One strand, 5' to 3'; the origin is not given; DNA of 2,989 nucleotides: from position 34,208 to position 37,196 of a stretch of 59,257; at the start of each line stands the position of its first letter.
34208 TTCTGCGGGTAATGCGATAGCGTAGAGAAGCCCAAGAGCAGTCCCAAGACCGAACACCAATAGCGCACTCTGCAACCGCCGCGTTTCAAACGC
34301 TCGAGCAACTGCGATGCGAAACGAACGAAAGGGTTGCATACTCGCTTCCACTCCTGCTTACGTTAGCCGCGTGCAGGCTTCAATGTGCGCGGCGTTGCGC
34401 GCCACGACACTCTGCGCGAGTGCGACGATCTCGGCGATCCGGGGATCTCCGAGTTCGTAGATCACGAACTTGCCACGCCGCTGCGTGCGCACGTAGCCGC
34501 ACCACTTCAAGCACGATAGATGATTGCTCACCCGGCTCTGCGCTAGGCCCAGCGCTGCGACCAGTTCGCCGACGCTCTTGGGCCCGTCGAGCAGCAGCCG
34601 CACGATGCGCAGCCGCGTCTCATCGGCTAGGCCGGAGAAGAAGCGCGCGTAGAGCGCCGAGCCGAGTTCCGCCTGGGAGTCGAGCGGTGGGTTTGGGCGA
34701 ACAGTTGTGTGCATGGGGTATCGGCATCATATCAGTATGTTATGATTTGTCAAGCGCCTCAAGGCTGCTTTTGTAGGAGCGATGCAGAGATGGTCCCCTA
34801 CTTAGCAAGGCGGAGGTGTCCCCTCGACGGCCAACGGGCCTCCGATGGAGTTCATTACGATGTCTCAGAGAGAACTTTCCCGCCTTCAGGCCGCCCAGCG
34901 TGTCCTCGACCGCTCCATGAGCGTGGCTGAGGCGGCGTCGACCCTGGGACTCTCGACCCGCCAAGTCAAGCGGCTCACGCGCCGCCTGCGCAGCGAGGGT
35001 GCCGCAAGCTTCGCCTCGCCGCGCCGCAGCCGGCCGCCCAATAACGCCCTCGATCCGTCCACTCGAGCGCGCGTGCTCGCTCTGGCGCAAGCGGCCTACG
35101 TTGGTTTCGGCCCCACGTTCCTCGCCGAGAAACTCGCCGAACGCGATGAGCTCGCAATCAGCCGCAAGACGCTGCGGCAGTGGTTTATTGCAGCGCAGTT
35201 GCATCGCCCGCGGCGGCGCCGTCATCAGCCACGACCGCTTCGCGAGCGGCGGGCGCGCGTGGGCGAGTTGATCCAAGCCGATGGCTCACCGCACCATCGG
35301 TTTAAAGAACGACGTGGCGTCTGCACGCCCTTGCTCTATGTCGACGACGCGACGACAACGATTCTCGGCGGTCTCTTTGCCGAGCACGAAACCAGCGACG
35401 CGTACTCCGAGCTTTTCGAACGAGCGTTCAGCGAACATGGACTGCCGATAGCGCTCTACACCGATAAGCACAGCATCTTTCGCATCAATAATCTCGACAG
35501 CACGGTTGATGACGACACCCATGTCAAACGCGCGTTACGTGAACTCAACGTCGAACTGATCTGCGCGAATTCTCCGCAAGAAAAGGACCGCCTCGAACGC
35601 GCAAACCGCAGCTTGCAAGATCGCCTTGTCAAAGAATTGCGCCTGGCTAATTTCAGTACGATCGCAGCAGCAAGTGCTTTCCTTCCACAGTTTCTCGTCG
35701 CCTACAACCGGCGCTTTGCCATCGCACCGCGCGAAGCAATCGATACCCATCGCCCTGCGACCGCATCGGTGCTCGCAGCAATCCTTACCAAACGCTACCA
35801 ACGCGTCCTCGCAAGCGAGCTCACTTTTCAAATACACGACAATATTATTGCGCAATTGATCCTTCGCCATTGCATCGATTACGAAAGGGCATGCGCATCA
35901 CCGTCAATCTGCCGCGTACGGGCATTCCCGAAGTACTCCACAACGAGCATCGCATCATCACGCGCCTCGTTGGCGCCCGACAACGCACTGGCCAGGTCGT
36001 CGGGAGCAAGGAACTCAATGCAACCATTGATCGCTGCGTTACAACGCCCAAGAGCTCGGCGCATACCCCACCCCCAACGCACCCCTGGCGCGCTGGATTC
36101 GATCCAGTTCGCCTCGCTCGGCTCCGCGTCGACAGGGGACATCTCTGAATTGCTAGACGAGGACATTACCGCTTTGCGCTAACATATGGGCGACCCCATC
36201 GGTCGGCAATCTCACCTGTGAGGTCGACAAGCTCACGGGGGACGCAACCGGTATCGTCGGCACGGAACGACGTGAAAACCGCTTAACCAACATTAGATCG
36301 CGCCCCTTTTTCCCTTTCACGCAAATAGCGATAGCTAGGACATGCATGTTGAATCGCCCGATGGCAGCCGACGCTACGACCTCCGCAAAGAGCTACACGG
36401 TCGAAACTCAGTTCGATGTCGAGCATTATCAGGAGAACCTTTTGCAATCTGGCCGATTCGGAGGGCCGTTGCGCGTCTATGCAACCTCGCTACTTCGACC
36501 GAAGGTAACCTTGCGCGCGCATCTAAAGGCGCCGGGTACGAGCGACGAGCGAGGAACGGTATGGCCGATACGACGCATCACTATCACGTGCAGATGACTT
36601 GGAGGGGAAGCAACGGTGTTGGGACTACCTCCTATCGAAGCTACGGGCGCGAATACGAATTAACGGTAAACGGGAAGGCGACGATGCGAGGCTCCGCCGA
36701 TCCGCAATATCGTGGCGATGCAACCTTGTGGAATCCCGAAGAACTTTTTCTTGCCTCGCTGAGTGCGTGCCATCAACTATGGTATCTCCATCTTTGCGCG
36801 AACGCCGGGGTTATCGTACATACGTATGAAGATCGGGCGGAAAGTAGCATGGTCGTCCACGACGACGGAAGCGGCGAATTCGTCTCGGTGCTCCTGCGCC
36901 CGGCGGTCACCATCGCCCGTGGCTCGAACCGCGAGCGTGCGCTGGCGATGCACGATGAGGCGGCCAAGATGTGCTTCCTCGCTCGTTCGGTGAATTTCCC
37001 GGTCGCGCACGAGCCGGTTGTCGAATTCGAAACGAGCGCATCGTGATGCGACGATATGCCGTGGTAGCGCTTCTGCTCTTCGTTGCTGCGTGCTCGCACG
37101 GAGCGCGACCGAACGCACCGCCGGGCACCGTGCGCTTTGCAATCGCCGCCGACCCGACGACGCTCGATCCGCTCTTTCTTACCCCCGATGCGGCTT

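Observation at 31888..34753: Non-canonical mer operon: ArsR-type regulator, CC-motif membrane protein, exported thioredoxin-fold protein and core-only MerA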

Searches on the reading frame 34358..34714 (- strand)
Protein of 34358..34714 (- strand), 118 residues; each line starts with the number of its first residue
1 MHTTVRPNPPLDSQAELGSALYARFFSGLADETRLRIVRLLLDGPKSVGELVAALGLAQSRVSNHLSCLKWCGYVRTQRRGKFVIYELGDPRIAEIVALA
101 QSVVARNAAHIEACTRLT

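Call 3: search_protein_families(library=pfam, proteins=[window:34358-34714:-], max_evalue=1)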
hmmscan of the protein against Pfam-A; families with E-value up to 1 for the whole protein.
window:34358-34714:- (118 aa): 15 families
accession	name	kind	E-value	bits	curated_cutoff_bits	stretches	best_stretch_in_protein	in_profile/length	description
PF01022.26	HTH_5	-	2.6e-17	62.9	22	1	31-76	1-46/47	Bacterial regulatory protein, arsR family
PF12840.13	HTH_20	-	4.2e-07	30.3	27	1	29-67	1-40/51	Helix-turn-helix domain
PF09339.16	HTH_IclR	-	3e-06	27.3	22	1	35-78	6-51/52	IclR helix-turn-helix domain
PF12802.13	MarR_2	-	8.8e-05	23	27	1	34-79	7-54/61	MarR family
PF21476.4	PF0610-like_N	-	0.00022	21.8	33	1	33-67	2-36/50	PF0610-like, N-terminal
PF01978.25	TrmB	-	0.00076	19.7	25.6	1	40-91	17-67/68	Sugar-specific transcriptional regulator TrmB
PF13518.12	HTH_28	-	0.001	19.6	25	1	34-68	2-35/52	Helix-turn-helix domain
PF13412.12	HTH_24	-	0.0053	16.8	21.9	1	31-69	2-41/48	Winged helix-turn-helix DNA-binding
PF24038.1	DUF7347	-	0.012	16.3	27.6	1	25-77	4-59/77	Domain of unknown function (DUF7347)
PF25212.1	HVO_A0114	-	0.038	14.2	27.6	1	32-82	22-73/84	HVO_A0114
PF05331.17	DUF742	-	0.061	13.6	27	1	31-80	42-90/114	Protein of unknown function (DUF742)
PF25213.1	HVO_A0261_N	-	0.072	13.4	35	1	32-101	11-79/86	HVO_A0261 N-terminal domain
PF24034.1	DUF7343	-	0.075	13.3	27.6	1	37-82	8-55/62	Domain of unknown function (DUF7343)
PF13404.12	HTH_AsnC-type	-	0.13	12.5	27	0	31-63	2-35/42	AsnC-type helix-turn-helix domain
PF19187.6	HTH_PafC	-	0.14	12.4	32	1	37-118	9-80/115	PafC helix-turn-helix domain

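Call 4: search_protein_families(library=ncbifam, proteins=[window:34358-34714:-], max_evalue=1)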
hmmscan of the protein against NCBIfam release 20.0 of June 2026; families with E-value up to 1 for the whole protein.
window:34358-34714:- (118 aa): 14 families
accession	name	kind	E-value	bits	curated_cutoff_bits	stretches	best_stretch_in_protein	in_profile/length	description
NF033788.1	HTH_metalloreg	subfamily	7.4e-25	86.6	55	1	23-97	2-77/77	metalloregulator ArsR/SmtB family transcription factor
NF047906.1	CdPbTransRegCmtR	equivalog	2.8e-20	72.2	150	1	22-107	11-97/104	Cd(II)/Pb(II)-sensing metalloregulatory transcriptional regulator CmtR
NF045707.1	Dbac_1936_reg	equivalog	9.4e-17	60.9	115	1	27-103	12-88/99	ArsR/SmtB-type metalloregulator TsoR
NF033789.1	repress_SdpR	subfamily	3.5e-14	52.5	100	1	26-98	2-74/79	autorepressor SdpR family transcription factor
NF040642.1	sulf_sens_BigR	equivalog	9.9e-11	41.6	155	1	23-98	11-86/95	sulfite-sensing transcriptional repressor BigR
NF007528.0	PRK10141.1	subfamily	1.6e-10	40.8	97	1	24-95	8-79/117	metalloregulator ArsR/SmtB family transcription factor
NF041413.1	ArsR_Rv2640c_fam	equivalog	2.8e-09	37.4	155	1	26-88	36-101/118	Rv2640c family ArsR-like transcriptional regulator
NF053755.1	MsvR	equivalog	0.00011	22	220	1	31-78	12-59/236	transcriptional factor MsvR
NF053602.1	Phr_regulator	exception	0.00015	21.4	320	1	25-77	5-57/191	heat shock transcription regulator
NF052532.1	TransRegPagRBaca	equivalog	0.0002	21.4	170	1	30-101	25-96/99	transcriptional repressor PagR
TIGR01884.1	cas_HTH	subfamily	0.00043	19.7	60.2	1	30-84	140-196/202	CRISPR-associated CARF protein Csa3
NF011575.0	PRK14999.1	equivalog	0.0073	15.6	424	1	47-110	38-102/241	histidine utilization repressor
NF040851.1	tran_reg_TrmB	equivalog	0.14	11.3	600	1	38-94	25-80/338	HTH-type sugar-sensing transcriptional regulator TrmB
NF040939.2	trans_reg_lrs14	equivalog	0.19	11.8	90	1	32-80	21-71/103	Lrs14 family HTH-type transcriptional regulator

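Call 44: search_solved_structures(query=window:34358-34714:-, max_evalue=0.00001, show_alignments=3)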
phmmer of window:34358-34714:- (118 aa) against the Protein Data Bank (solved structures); distinct sequences matched with E-value up to 0.00001: 24.
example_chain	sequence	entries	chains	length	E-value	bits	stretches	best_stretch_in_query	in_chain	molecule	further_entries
2jsc_A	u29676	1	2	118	4.8e-16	61.9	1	16-105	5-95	Transcriptional regulator Rv1994c/MT2050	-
6jmi_A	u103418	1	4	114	1.1e-14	57.5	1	21-107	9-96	Uncharacterized HTH-type transcriptional regulator Rv0081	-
2lkp_A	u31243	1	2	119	4.6e-12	49.1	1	6-97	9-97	HTH-type transcriptional regulator NmtR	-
4k2e_A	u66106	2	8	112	4.2e-11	46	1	14-100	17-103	Transcriptional activator HlyU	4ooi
13ct_A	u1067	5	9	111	5.4e-11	45.6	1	22-98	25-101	Transcriptional regulator, ArsR family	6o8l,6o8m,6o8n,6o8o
6o8k_A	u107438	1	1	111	6.8e-11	45.3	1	23-98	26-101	Transcriptional regulator, ArsR family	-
1r22_A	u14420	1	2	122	1.1e-10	44.7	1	21-101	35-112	Transcriptional repressor smtB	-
1r1t_A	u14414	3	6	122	4.9e-10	42.5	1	21-101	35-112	Transcriptional repressor smtB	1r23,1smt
4ggg_A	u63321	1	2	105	1e-09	41.5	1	24-98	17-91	Repressor protein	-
2kjb_A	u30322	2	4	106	1.4e-09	41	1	24-98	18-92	CzrA protein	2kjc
1r1u_A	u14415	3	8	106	1.5e-09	41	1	24-98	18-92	repressor protein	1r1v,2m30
6cdb_A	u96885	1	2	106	1.5e-09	41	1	24-98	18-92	ArsR family transcriptional regulator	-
8qkf_A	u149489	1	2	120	2.7e-09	40.1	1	7-100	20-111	ArsR family transcriptional regulator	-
3jth_A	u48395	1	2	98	3.3e-09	39.9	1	17-103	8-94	Transcription activator HlyU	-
5znx_A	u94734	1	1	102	3.5e-09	39.8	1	17-103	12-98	Transcriptional activator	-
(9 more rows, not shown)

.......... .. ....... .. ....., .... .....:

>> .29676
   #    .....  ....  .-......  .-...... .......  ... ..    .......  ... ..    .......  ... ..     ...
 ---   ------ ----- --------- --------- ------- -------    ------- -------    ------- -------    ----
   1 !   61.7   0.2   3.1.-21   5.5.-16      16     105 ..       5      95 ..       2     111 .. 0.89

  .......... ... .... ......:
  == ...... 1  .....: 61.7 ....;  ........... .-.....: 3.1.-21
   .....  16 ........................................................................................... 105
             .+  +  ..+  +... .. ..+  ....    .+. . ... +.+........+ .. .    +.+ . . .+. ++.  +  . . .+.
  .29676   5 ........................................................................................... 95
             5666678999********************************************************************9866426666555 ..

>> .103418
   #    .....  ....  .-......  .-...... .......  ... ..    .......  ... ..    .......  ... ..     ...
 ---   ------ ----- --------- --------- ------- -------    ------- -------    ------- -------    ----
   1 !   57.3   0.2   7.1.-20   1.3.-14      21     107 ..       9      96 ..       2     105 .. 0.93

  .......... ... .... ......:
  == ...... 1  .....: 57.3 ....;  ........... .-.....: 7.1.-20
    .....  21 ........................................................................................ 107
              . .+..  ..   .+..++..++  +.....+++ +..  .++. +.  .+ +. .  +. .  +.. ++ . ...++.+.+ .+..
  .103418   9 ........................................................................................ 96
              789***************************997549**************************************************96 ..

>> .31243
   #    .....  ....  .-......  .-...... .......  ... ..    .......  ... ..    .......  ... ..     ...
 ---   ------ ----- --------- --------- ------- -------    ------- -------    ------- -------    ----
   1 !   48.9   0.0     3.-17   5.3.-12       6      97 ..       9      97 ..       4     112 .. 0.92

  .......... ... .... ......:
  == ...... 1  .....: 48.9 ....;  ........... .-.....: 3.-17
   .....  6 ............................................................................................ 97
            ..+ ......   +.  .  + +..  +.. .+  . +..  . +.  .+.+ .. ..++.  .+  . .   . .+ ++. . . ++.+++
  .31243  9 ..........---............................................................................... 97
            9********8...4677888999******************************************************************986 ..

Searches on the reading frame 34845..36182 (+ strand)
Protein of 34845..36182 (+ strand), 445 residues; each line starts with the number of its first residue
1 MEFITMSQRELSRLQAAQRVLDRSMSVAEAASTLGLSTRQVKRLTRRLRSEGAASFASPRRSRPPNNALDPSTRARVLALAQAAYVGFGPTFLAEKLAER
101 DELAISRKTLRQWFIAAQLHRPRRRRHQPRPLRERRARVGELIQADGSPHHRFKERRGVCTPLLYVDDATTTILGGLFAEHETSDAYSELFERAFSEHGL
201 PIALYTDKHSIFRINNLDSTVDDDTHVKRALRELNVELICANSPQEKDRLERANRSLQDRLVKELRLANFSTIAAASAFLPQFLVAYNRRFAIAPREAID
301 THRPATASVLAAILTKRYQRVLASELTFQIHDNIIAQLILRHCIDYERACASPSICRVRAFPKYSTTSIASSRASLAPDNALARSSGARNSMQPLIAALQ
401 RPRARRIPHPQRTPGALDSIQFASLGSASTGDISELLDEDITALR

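Call 24: search_protein_families(library=pfam, proteins=[window:34845-36182:+], max_evalue=0.001)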
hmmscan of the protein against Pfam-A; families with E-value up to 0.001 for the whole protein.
window:34845-36182:+ (445 aa): 4 families
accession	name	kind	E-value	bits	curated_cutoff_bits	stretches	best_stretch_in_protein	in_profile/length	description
PF13518.12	HTH_28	-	3.6e-08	33.8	25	1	13-64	2-51/52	Helix-turn-helix domain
PF13551.12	HTH_29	-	7e-08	32.9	28.1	1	14-75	2-64/64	Winged helix-turn helix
PF13565.12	HTH_32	-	5.2e-07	30.5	33.7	1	41-113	2-72/73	Homeodomain-like domain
PF13384.12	HTH_23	-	1.9e-06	27.9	24.6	1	8-54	2-47/50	Homeodomain-like domain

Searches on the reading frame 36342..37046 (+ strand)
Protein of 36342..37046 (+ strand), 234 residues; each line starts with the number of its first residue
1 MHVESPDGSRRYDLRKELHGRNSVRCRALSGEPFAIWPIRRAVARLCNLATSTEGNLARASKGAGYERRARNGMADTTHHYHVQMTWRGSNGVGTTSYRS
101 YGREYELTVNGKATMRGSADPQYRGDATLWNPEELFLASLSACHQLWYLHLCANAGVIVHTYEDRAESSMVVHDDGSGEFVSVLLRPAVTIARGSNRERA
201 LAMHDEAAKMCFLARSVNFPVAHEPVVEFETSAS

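Call 24: search_protein_families(library=pfam, proteins=[window:36342-37046:+], max_evalue=0.001)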
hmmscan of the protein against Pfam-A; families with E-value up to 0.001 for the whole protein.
window:36342-37046:+ (234 aa): 1 family
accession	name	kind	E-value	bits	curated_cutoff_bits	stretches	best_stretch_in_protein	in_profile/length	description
PF02566.24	OsmC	-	5.7e-11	43.2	27.5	1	126-221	2-95/100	OsmC-like protein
